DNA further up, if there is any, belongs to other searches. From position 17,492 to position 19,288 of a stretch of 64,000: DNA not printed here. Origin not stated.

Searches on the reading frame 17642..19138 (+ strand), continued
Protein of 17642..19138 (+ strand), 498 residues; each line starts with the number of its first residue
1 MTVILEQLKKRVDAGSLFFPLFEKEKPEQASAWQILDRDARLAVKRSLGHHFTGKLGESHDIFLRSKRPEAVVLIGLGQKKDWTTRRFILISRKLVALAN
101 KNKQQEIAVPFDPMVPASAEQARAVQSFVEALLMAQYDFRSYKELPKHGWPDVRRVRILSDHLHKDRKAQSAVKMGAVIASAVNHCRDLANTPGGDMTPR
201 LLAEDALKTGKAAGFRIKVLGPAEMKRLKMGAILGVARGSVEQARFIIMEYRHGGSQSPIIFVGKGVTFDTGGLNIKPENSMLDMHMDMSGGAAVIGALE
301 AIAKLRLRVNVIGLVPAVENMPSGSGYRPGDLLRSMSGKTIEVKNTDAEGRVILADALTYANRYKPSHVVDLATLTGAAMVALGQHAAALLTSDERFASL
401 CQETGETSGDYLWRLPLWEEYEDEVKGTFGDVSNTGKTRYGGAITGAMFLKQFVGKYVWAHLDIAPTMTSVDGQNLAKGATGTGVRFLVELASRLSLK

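Call 104: search_protein_families(library=pfam, proteins=[L001:2687-3343:-, L162:1955-2632:-, L173:242-946:-, L174:1924-2589:-, L164:2381-2593:-], max_evalue=0.1)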
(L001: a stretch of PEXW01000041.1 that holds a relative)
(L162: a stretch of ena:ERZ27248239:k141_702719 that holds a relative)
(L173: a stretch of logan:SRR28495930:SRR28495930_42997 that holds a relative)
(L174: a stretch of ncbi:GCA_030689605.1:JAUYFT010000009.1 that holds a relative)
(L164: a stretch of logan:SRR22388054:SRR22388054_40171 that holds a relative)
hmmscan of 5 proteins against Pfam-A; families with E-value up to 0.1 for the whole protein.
L001:2687-3343:- (218 aa): 0 families

L162:1955-2632:- (225 aa): 0 families

L173:242-946:- (234 aa): 0 families

L174:1924-2589:- (221 aa): 0 families

L164:2381-2593:- (70 aa): 0 families

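Call 105: search_protein_families(library=ncbifam, proteins=[L001:2687-3343:-, L162:1955-2632:-, L173:242-946:-, L174:1924-2589:-, L164:2381-2593:-], max_evalue=0.1)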
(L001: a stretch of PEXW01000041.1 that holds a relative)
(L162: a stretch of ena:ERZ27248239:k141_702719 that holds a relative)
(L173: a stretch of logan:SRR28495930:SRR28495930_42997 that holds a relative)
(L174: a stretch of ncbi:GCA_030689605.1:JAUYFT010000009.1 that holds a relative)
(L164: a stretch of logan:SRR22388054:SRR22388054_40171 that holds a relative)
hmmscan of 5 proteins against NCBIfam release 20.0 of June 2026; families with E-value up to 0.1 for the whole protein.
L001:2687-3343:- (218 aa): 0 families

L162:1955-2632:- (225 aa): 0 families

L173:242-946:- (234 aa): 2 families
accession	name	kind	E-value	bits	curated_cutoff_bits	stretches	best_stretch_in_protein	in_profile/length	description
NF047862.1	VapBLeptosp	equivalog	0.022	14.8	100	0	142-173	21-52/76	type II toxin-antitoxin system antitoxin VapB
NF045607.1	exo_Victor_syst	equivalog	0.036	14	35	0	5-51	32-76/82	XrtV sorting system accessory protein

L174:1924-2589:- (221 aa): 0 families

L164:2381-2593:- (70 aa): 0 families
